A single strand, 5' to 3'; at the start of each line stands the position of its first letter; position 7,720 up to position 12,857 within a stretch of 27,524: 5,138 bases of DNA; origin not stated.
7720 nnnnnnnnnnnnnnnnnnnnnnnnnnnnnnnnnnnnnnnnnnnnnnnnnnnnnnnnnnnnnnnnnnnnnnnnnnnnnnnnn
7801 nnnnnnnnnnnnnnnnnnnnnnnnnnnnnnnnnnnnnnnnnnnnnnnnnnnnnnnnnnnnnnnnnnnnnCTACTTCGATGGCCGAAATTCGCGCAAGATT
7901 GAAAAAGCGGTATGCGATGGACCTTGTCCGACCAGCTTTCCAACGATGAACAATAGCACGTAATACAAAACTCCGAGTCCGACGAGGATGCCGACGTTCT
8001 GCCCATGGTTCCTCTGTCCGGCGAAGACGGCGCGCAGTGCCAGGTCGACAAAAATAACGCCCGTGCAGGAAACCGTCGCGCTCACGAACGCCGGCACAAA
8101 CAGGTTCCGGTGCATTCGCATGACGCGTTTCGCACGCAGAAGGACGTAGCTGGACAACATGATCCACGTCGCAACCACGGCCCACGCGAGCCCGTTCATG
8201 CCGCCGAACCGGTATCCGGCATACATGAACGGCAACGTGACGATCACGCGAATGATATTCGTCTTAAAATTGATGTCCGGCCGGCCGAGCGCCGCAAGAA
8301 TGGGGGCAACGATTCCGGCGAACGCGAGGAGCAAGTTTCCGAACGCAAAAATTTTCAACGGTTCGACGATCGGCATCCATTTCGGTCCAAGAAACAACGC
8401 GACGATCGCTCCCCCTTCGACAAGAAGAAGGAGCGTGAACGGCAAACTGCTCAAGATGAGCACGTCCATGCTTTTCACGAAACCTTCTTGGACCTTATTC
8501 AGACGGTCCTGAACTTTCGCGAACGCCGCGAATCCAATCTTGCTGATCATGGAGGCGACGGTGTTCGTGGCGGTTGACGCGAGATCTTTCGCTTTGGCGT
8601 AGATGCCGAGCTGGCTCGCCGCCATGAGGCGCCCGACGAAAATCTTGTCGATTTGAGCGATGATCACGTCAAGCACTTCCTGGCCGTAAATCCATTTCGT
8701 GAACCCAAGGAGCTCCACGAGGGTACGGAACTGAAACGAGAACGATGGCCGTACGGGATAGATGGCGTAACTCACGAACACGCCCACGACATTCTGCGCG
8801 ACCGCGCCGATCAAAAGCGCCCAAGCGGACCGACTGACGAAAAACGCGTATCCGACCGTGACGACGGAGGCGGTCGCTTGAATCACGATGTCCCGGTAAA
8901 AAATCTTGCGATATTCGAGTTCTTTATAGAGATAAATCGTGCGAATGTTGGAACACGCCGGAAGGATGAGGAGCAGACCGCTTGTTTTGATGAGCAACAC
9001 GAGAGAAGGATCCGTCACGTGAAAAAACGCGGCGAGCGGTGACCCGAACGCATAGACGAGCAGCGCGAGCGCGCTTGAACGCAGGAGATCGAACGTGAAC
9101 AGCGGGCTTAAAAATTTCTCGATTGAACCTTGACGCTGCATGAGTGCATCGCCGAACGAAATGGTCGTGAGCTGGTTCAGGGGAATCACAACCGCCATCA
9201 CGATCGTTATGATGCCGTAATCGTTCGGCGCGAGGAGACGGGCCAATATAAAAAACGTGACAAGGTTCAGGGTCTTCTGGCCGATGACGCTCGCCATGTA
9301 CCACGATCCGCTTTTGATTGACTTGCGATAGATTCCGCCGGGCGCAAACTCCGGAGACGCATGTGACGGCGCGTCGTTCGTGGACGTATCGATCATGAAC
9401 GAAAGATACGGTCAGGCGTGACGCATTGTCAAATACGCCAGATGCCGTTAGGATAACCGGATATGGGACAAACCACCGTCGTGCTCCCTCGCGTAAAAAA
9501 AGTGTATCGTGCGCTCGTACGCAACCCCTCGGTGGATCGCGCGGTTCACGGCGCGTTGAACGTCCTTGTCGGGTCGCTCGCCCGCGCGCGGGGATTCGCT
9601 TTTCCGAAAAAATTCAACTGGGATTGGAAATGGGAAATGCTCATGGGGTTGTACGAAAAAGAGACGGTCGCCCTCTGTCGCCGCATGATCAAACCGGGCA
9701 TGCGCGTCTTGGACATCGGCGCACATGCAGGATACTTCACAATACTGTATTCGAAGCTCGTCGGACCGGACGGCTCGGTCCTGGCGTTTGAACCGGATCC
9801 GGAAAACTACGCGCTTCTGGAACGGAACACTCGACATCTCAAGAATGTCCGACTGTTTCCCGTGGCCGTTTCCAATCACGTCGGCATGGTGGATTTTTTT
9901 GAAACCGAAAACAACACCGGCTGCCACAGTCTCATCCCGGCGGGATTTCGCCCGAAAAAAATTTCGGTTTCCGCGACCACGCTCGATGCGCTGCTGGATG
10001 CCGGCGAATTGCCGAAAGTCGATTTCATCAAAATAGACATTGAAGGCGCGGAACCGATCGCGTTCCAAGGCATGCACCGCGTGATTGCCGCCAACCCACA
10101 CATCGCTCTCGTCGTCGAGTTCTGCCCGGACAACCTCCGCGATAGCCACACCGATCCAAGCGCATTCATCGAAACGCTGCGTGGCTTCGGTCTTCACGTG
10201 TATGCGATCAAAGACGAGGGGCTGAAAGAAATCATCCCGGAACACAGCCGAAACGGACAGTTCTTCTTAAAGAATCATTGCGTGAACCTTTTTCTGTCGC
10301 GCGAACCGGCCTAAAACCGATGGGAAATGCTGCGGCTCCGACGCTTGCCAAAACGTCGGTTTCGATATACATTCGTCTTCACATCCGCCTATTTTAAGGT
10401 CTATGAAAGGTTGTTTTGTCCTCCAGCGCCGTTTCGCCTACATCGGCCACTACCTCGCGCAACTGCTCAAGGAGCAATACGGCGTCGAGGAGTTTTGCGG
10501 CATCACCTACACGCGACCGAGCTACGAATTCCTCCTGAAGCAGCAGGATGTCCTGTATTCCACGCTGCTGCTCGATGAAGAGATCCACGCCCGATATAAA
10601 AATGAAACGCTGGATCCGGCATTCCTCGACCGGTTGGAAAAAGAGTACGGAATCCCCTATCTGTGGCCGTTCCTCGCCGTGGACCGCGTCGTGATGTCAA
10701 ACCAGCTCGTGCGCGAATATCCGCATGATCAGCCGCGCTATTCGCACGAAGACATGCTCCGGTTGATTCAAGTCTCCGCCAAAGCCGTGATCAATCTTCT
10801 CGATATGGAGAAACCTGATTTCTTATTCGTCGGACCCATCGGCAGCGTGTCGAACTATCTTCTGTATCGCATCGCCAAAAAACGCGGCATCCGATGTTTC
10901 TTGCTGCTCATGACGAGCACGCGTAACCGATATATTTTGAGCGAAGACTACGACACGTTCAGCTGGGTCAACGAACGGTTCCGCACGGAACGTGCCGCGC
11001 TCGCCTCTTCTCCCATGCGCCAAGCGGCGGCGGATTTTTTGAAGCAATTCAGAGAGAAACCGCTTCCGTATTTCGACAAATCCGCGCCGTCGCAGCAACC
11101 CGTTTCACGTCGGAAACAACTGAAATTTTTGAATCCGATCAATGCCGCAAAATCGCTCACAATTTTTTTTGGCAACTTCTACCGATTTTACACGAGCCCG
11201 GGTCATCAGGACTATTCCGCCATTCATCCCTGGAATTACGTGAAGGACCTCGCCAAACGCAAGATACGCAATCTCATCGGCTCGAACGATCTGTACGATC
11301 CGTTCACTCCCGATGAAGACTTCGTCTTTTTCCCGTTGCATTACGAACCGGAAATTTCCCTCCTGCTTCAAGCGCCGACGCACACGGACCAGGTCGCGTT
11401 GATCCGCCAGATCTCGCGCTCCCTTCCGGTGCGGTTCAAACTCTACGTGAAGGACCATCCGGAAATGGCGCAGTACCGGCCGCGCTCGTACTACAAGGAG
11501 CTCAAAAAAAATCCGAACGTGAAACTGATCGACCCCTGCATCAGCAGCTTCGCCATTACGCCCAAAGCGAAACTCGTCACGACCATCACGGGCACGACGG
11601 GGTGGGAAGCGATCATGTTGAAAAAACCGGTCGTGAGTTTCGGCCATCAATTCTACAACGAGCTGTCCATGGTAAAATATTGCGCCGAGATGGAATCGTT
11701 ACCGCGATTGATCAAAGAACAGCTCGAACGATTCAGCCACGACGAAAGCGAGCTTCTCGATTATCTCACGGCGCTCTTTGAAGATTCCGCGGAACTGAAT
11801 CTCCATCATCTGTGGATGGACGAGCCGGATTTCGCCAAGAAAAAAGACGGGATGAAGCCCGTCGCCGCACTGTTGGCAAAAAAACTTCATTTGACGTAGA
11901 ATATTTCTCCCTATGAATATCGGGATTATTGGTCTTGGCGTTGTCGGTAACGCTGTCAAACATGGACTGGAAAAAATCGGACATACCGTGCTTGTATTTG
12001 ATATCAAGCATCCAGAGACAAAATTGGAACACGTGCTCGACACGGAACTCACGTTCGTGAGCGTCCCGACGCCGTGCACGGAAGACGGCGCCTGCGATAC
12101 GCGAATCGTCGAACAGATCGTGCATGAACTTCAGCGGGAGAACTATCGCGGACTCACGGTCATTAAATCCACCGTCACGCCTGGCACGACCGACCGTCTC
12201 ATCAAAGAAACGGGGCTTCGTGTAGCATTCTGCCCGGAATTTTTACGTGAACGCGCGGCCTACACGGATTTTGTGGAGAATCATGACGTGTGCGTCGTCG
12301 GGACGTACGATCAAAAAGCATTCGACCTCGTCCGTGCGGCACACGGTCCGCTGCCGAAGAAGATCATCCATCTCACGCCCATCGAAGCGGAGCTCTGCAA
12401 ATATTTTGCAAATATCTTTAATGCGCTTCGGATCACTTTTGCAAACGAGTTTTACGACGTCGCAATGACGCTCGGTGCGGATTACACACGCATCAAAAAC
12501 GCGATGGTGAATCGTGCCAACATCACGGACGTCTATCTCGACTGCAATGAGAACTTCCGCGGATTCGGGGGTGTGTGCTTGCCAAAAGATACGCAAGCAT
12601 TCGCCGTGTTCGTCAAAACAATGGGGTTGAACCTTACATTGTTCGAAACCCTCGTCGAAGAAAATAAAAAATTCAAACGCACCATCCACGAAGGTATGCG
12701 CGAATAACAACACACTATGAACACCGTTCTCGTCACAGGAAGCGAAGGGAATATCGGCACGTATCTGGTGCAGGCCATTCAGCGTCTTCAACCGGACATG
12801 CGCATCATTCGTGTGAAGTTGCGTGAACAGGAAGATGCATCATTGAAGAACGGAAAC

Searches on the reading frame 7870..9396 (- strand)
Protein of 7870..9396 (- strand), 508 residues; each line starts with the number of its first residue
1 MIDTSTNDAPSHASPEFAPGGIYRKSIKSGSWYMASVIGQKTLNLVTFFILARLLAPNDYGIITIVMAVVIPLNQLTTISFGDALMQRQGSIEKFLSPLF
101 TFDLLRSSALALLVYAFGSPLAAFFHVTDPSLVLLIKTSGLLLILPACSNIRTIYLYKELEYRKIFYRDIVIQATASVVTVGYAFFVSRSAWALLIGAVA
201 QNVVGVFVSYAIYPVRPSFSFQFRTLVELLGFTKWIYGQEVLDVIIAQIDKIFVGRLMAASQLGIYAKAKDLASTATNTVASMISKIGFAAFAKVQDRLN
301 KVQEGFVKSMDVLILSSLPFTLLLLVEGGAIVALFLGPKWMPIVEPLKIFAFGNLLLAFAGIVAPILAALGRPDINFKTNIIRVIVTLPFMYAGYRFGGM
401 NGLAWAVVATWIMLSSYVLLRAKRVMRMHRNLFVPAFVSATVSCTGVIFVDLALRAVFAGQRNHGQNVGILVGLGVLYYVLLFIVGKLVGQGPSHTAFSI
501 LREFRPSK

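Call 4: search_protein_families(library=pfam, proteins=[window:7870-9396:-])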
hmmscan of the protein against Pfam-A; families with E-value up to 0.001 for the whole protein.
window:7870-9396:- (508 aa): 2 families
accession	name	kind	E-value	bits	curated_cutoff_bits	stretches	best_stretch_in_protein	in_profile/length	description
PF13440.11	Polysacc_synt_3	-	7.2e-57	193.3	23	1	50-344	1-292/293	Polysaccharide biosynthesis protein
PF01943.22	Polysacc_synt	-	1.3e-20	74.4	28.2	1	28-286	3-264/274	Polysaccharide biosynthesis protein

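Call 5: search_protein_families(library=ncbifam, proteins=[window:7870-9396:-])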
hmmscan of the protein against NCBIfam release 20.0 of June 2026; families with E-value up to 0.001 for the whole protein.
window:7870-9396:- (508 aa): 3 families
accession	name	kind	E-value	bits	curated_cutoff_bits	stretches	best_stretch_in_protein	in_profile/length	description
NF007773.0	PRK10459.1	equivalog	5.3e-56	190.6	273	1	24-485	5-466/492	MOP flippase family protein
NF047674.1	TeichurnBiosyTuaB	equivalog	3.5e-35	121.9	580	1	28-484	9-467/469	teichuronic acid biosynthesis protein TuaB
NF058658.1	Oglyco_Wzx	exception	5.5e-30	104.8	720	1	32-451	16-435/478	O-glycosylation flippase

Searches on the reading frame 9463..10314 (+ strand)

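Call 4: search_protein_families(library=pfam, proteins=[window:9463-10314:+])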
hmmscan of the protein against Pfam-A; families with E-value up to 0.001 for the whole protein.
window:9463-10314:+ (283 aa): 3 families
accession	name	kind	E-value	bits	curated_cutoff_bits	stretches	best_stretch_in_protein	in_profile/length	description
PF05050.19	Methyltransf_21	-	1.6e-19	71.1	22.7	1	84-224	1-152/173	Methyltransferase FkbM domain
PF01135.25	PCMT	-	4.2e-06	27.1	20.3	1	76-128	71-123/210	Protein-L-isoaspartate(D-aspartate) O-methyltransferase (PCMT)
PF01596.23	Methyltransf_3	-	0.00063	19.5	22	0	80-119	46-85/204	O-methyltransferase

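Call 5: search_protein_families(library=ncbifam, proteins=[window:9463-10314:+])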
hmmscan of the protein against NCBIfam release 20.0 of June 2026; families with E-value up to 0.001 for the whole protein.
window:9463-10314:+ (283 aa): 11 families
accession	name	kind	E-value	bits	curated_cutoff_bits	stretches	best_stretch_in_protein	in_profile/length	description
TIGR01444.1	fkbM_fam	subfamily_domain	4.6e-29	101.7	37.7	1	82-213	2-135/143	FkbM family methyltransferase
TIGR02469.1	CbiT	equivalog_domain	3.2e-08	33.9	78.3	1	68-132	9-74/124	precorrin-6Y C5,15-methyltransferase (decarboxylating) subunit CbiT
TIGR00080.1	pimt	equivalog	2.5e-06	27.5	159.05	1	76-127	75-126/216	protein-L-isoaspartate O-methyltransferase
TIGR04364.1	methyltran_FxLD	equivalog_domain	9.2e-06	24.9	320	1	75-128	79-128/394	methyltransferase, FxLD system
NF041537.1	ArsM_AhpD_UU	exception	6.4e-05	21.9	510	1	75-136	73-131/345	arsenite methyltransferase/AhpD domain selenoprotein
NF041536.1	ArsM_DUF2284_UU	exception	6.7e-05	21.4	575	1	76-160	74-160/459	arsenite methyltransferase/DUF2284 domain selenoprotein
NF010549.0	PRK13942.1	equivalog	8.1e-05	22.2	282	1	76-128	75-124/215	protein-L-isoaspartate O-methyltransferase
NF001556.0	PRK00377.1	equivalog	0.00015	21.6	238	1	61-127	23-89/198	cobalt-precorrin-6Y C(15)-methyltransferase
NF010550.0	PRK13943.1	equivalog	0.00015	21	359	1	71-127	78-129/322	protein-L-isoaspartate O-methyltransferase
NF047649.1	MTase_UXPK_star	exception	0.00024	20.2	460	1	75-132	74-128/283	methyltransferase/UXPK-star double selenoprotein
NF001240.0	PRK00216.1-1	equivalog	0.00099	18.2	378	0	73-108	58-93/251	bifunctional demethylmenaquinone methyltransferase/2-methoxy-6-polyprenyl-1,4-benzoquinol methylase UbiE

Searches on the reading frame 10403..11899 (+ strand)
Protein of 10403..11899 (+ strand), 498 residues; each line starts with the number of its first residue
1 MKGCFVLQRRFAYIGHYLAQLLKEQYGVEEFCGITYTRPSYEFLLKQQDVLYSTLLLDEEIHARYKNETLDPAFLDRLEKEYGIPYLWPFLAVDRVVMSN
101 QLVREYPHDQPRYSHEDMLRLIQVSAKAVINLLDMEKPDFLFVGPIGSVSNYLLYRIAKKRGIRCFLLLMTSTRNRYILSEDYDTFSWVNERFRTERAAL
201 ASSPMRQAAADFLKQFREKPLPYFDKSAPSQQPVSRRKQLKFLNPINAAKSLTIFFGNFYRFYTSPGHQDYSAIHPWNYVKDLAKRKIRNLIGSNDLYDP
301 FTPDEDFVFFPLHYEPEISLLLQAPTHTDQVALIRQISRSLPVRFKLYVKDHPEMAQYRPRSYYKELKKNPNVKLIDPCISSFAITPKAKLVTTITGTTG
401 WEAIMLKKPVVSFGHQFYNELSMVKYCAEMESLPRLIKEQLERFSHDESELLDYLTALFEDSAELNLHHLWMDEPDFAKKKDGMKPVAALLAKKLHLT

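Call 7: search_protein_families(library=pfam, proteins=[window:10403-11899:+])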
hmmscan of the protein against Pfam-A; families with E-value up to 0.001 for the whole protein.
window:10403-11899:+ (498 aa): 1 family
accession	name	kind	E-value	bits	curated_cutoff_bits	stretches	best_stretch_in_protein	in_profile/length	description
PF05159.20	Capsule_synth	-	7e-07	29.4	20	1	271-419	107-267/310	Capsule polysaccharide biosynthesis protein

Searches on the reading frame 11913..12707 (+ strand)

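Call 7: search_protein_families(library=pfam, proteins=[window:11913-12707:+])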
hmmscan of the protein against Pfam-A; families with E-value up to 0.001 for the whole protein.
window:11913-12707:+ (264 aa): 3 families
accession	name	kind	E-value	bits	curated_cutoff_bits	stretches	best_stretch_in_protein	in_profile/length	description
PF03721.20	UDPG_MGDP_dh_N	-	2.7e-20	73.2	27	1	40-137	73-181/187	UDP-glucose/GDP-mannose dehydrogenase family, NAD binding domain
PF00984.24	UDPG_MGDP_dh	-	3.8e-19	69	25.4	1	158-252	2-93/94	UDP-glucose/GDP-mannose dehydrogenase family, central domain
PF03446.21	NAD_binding_2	-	0.00017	22.1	21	1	2-56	1-53/161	NAD binding domain of 6-phosphogluconate dehydrogenase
